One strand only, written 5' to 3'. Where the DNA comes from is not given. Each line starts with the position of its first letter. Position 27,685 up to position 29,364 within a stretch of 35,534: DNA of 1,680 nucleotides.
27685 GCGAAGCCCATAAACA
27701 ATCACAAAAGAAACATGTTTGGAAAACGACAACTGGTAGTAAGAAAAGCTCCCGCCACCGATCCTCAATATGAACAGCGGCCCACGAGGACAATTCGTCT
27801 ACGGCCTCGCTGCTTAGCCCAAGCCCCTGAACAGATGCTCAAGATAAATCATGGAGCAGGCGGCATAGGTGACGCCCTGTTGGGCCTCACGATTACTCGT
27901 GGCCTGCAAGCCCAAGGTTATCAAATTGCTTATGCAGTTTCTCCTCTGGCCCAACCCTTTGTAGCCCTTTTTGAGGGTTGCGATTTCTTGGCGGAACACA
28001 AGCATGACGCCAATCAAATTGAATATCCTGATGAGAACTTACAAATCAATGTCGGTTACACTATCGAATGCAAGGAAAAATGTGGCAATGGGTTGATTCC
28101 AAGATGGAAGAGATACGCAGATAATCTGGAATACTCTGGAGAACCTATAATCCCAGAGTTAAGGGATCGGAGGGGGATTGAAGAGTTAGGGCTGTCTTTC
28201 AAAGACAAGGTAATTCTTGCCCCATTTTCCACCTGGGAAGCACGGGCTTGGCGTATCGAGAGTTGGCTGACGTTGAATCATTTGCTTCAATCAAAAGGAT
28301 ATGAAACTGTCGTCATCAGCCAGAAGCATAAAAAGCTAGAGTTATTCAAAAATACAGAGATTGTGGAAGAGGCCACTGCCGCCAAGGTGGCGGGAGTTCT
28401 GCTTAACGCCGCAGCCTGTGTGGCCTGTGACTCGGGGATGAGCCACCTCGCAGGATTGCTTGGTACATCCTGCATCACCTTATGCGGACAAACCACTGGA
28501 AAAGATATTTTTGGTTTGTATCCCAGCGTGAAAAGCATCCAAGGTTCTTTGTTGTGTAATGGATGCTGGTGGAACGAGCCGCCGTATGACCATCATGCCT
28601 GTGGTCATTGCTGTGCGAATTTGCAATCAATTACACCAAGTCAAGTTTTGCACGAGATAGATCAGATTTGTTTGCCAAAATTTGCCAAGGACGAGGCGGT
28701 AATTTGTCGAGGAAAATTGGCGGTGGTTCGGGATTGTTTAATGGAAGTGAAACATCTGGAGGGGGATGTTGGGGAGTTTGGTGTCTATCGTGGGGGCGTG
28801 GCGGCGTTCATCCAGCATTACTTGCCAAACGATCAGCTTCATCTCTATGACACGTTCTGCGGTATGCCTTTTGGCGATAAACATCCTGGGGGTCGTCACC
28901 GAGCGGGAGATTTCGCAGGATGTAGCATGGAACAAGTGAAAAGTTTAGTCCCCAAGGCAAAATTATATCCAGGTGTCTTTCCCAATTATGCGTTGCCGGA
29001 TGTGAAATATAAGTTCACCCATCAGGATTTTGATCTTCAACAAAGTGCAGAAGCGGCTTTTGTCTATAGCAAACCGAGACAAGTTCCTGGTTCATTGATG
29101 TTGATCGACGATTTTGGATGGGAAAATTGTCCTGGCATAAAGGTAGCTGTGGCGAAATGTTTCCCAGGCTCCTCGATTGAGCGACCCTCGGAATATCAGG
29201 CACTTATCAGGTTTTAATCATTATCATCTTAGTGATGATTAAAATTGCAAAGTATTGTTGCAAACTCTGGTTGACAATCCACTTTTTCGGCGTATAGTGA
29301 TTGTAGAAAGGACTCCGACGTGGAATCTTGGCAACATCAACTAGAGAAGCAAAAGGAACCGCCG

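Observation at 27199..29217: Single 672-aa ORF fusing a PD-(D/E)XK nuclease/HTH module, a GT9 glycosyltransferase with a Cys cluster, and a TylF-type O-methyltransferase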

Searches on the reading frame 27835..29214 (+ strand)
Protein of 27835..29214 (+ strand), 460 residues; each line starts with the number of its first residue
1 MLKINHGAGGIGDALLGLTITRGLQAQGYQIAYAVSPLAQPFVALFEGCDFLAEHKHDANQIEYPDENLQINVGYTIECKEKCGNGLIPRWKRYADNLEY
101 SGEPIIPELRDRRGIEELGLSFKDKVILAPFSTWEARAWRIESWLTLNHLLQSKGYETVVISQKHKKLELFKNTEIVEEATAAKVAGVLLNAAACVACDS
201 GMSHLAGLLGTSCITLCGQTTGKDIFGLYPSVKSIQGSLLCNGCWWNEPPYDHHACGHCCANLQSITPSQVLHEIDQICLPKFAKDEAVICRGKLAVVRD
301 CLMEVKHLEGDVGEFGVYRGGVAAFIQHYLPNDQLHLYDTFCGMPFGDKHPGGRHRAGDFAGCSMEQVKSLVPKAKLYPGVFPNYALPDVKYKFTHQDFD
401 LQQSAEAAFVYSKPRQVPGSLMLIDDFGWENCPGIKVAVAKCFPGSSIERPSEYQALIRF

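Call 15: search_solved_structures(query=window:27835-29214:+, max_evalue=10, show_alignments=4)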
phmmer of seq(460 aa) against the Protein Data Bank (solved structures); distinct sequences matched with E-value up to 10: 8.
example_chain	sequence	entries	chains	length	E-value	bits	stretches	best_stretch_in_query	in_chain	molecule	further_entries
5i10_A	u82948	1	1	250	0.0057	18.8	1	307-433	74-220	Probable O-methyltransferase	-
4cdz_A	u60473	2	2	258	0.0061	18.7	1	307-433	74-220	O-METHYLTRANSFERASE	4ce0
6dfe_A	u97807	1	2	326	0.058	15.4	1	132-222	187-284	ADP-heptose--LPS heptosyltransferase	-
2gt1_A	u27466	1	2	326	0.058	15.4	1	132-222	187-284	Lipopolysaccharide heptosyltransferase-1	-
2h1f_A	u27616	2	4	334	0.061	15.4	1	132-222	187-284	Lipopolysaccharide heptosyltransferase-1 | Lipopolysaccharide heptosyltransferase 1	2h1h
6l8t_H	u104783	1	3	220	0.7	11.9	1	184-245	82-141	Antibody heavy chain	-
9ohh_H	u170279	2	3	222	0.78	11.7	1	193-245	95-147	NP137 heavy chain | NP137 Fab heavy chain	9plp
8yby_A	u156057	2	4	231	1.5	10.8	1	182-245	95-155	THSC20.HVTR26 (Fab26) - Heavy Chain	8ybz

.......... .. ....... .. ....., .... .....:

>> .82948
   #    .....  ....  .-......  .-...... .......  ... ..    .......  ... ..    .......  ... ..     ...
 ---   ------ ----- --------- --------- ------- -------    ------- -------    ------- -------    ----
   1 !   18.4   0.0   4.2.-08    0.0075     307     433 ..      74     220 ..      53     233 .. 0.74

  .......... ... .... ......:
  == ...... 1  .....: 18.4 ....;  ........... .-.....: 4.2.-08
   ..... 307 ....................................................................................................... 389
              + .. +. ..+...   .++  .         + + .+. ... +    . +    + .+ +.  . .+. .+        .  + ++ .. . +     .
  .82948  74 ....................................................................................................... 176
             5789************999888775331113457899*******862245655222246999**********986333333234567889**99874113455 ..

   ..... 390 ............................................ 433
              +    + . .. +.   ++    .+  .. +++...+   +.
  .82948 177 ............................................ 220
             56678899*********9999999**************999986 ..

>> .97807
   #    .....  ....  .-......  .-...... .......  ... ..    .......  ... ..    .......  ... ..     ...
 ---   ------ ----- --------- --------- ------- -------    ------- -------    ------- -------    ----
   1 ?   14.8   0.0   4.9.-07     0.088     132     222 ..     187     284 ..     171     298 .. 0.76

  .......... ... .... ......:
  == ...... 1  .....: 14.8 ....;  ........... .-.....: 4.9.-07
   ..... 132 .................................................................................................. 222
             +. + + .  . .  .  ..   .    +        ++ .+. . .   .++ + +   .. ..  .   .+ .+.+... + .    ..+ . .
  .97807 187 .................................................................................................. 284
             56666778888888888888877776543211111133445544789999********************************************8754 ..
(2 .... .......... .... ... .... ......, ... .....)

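Call 34: search_solved_structures(query=A2, max_evalue=1, show_alignments=5)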
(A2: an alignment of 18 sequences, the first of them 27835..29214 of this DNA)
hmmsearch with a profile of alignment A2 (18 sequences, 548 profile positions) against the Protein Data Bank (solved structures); distinct sequences matched with E-value up to 1: 17.
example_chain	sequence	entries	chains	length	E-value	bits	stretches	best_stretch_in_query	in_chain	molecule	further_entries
5i10_A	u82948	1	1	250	6.3e-10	41.9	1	376-528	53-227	Probable O-methyltransferase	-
4cdz_A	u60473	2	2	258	7.2e-10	41.7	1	376-528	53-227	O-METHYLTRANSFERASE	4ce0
1psw_A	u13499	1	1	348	3.6e-09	39.4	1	225-310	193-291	ADP-HEPTOSE LPS HEPTOSYLTRANSFERASE II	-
2wk1_A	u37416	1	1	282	1.4e-08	37.4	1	375-531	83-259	NOVP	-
2gt1_A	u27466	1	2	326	1e-07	34.6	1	221-310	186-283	Lipopolysaccharide heptosyltransferase-1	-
6dfe_A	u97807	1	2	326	1e-07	34.6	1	221-310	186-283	ADP-heptose--LPS heptosyltransferase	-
2h1f_A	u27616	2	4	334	1.1e-07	34.5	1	221-310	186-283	Lipopolysaccharide heptosyltransferase-1 | Lipopolysaccharide heptosyltransferase 1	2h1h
4x7v_A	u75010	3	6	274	4.5e-05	25.9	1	376-531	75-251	Mycinamicin III 3''-O-methyltransferase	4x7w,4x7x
4x7u_A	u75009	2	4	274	4.8e-05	25.8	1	376-531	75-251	Mycinamicin III 3''-O-methyltransferase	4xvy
4xvz_A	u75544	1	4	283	5.3e-05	25.6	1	376-531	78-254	Mycinamicin III 3''-O-methyltransferase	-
4x7y_B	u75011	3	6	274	6.6e-05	25.3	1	380-531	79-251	Mycinamicin III 3''-O-methyltransferase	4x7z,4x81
4gf5_A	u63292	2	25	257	0.00058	22.2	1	407-533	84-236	CalS11 | TDP-rhamnose 3'-O-methyltransferase (CalS11)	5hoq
3tos_A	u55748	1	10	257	0.00058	22.2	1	407-533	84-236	CalS11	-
3tov_A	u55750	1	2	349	0.0048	19.2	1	222-310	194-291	Glycosyl transferase family 9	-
4rap_A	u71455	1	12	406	0.0086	18.3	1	215-340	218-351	Glycosyltransferase TibC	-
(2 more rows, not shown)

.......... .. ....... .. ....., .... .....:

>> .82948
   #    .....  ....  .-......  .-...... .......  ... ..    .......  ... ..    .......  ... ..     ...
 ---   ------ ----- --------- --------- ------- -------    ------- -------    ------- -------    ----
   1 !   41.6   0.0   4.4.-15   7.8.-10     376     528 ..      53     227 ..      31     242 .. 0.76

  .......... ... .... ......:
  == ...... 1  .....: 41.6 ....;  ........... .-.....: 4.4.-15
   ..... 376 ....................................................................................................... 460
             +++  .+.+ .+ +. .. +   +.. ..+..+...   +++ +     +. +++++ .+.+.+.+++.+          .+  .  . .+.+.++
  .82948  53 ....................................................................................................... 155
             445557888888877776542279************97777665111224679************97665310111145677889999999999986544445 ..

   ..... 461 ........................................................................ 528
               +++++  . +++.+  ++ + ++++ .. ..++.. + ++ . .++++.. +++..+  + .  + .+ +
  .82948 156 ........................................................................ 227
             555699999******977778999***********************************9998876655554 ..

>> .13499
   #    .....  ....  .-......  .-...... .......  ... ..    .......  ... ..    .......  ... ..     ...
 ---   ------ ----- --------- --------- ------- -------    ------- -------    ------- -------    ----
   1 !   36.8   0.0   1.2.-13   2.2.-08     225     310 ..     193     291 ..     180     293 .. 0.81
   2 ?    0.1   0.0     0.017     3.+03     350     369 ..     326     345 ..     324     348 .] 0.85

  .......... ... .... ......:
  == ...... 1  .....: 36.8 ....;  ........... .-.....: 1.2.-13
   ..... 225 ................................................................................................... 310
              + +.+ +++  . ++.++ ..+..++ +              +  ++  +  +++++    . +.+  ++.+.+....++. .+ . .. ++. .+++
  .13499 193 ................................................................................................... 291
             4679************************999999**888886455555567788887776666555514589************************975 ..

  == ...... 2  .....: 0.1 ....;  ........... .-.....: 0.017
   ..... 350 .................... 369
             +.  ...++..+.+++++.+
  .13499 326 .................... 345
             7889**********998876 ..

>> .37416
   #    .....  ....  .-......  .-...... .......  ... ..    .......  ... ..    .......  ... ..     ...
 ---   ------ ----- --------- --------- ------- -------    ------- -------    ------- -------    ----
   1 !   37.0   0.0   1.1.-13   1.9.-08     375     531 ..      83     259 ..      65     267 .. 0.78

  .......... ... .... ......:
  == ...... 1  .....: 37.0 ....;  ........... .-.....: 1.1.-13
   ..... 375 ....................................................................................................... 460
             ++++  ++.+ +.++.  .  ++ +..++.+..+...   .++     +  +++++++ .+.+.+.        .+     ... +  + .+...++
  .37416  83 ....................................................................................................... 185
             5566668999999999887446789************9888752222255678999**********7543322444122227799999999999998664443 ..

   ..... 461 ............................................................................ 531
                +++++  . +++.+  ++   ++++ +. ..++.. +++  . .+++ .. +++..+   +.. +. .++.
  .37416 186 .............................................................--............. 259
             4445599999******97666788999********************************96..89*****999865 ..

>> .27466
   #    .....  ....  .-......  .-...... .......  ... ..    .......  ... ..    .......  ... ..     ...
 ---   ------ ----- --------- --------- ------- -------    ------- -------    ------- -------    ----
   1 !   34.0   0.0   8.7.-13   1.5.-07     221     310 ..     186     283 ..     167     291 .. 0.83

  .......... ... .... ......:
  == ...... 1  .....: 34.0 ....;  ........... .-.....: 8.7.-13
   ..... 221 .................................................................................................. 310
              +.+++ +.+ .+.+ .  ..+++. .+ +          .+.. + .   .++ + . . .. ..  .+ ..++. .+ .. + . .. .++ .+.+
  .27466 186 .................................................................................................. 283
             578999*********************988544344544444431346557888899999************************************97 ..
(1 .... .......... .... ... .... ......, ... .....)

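Call 35: search_protein_representatives(protein=window:27835-29214:+)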
Query: 460 residues. Proteins with E-value up to 0.001 (for the whole library): 4125; up to 1e-10: 1313; up to 1e-30: 148. The best 150 are listed.
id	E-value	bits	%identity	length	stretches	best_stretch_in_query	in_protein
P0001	0.0e+00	1093.4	100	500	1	1-460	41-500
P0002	4.4e-144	497.4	50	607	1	2-460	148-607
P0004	4.3e-114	398.5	44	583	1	1-445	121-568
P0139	5.5e-113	394.8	45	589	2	2-330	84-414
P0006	1.3e-112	393.5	42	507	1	2-460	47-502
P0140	4.0e-108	378.8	42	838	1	3-456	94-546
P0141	2.3e-105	369.7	44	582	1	4-457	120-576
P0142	2.5e-104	366.3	42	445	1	27-460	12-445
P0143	7.1e-104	364.8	43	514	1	2-446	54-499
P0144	8.6e-102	357.9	41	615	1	3-460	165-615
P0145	2.3e-101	356.5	41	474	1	3-458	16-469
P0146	1.3e-100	354.0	40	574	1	4-460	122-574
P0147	2.0e-100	353.4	45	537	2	2-239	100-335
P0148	6.5e-100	351.7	41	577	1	4-459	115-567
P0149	1.8e-97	343.6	44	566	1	4-460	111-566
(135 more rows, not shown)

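Call 48: find_related_loci(query=A2, collection=viral_contigs, flank=8000)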
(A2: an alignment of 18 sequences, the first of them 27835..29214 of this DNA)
Query A2 (460 aa) in viral_contigs; peptide patterns used: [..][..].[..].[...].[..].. (x = any residue, [..] = any of these).
29 stretches matched a pattern; 2 encode a relative of the query (tblastn E <= 1e-3); 2 distinct loci.
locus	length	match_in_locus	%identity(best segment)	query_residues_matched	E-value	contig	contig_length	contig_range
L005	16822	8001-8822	37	22-275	3e-44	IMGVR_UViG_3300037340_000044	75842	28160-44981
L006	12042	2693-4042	48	1-459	3e-134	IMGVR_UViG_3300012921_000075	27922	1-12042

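Call 52: search_protein_families(library=pfam, proteins=[L006:552-2153:+, L006:2235-2654:+, L006:2663-4045:+, L006:4052-5389:+, L006:5359-6252:+, L006:8460-10253:-, L006:7638-8444:-], max_evalue=0.01)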
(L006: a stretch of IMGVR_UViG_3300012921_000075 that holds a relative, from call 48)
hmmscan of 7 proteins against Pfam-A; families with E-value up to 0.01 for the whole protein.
L006:552-2153:+ (534 aa): 3 families
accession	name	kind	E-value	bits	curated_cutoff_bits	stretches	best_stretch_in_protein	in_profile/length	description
PF00239.26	Resolvase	-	7e-15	55.8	23.3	1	6-161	1-139/145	Resolvase, N terminal domain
PF07508.19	Recombinase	-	3.2e-10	40.6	21.1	1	192-274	2-95/102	Recombinase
PF19965.4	VMAP-M2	-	0.0049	17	27.7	1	385-459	60-135/214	vWA-MoxR associated protein middle region (VMAP-M) 2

L006:2235-2654:+ (140 aa): 1 family
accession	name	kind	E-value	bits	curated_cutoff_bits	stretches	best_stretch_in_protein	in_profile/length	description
PF23140.1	Gp80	-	0.00012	22.8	27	1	9-131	2-121/128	Podophage GP4 fiber I protein gp80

L006:2663-4045:+ (461 aa): 3 families
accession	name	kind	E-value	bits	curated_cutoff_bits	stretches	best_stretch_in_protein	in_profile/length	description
PF05711.17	TylF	-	2.6e-15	56.8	23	1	290-435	70-237/264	Macrocin-O-methyltransferase (TylF)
PF01075.23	Glyco_transf_9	-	1.8e-12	47.6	22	1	130-231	107-220/247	Glycosyltransferase family 9 (heptosyltransferase)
PF13578.12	Methyltransf_24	-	6.3e-08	33.9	26.3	1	315-428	2-105/105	Methyltransferase domain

L006:4052-5389:+ (446 aa): 0 families

L006:5359-6252:+ (298 aa): 1 family
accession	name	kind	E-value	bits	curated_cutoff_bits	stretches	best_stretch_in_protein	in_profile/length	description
PF13385.13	Laminin_G_3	-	4.8e-15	56.4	27.6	1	117-274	1-148/151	Concanavalin A-like lectin/glucanases superfamily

L006:8460-10253:- (597 aa): 1 family
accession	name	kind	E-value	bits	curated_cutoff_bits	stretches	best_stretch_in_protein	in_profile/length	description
PF20155.4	TMP_3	-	4.7e-26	92.1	41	1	75-257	4-190/192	Tape measure protein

L006:7638-8444:- (268 aa): 0 families

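Call 53: search_protein_families(library=ncbifam, proteins=[L006:4052-5389:+, window:27835-29214:+], max_evalue=0.01)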
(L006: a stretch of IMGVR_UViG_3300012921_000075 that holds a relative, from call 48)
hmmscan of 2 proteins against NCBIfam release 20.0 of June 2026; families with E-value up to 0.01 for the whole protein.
L006:4052-5389:+ (446 aa): 0 families

window:27835-29214:+ (460 aa): 4 families
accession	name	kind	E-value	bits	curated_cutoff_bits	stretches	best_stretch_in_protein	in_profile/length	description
TIGR02193.1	heptsyl_trn_I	equivalog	1.3e-09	37.7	185.3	1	123-277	180-318/320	lipopolysaccharide heptosyltransferase I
NF008204.0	PRK10964.1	equivalog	1.8e-06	27.3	437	1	132-225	187-287/322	lipopolysaccharide heptosyltransferase RfaC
TIGR02195.1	heptsyl_trn_II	equivalog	2e-05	23.9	134.6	1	135-278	187-337/339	lipopolysaccharide heptosyltransferase II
TIGR04414.1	hepto_Aah_TibC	equivalog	0.00012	21.2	200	1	126-259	207-346/374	autotransporter strand-loop-strand O-heptosyltransferase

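Call 67: find_related_loci(query=A6, collection=genome_contigs, flank=6000)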
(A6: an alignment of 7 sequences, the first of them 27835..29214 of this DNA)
Query A6 (460 aa) in genome_contigs; peptide patterns used: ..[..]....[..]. (x = any residue, [..] = any of these).
38 stretches matched a pattern; 1 encode a relative of the query (tblastn E <= 1e-3); 1 distinct loci.
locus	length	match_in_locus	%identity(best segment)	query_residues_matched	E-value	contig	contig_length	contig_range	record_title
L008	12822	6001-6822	40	3-278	5e-61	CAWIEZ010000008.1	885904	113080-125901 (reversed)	MAG: uncultured Planctomycetota bacterium isolate MFD09603.bin.2.22 genome assembly, contig: contig_7416, whole genome s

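Call 73: find_related_loci(query=A6, collection=metagenome_contigs, flank=8000)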
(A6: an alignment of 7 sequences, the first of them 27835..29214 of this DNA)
Query A6 (460 aa) in metagenome_contigs; peptide patterns used: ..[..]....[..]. (x = any residue, [..] = any of these).
42 stretches matched a pattern; 1 encode a relative of the query (tblastn E <= 1e-3); 1 distinct loci.
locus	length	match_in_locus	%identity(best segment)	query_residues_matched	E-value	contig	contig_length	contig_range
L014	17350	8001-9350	48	1-459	2e-134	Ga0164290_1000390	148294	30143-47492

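Call 81: search_dna_similar(query=window:27835-29214:+, collection=phages, mode=protein, max_evalue=0.01, max_rows=15)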
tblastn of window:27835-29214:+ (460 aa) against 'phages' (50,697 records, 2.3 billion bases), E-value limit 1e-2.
No match.
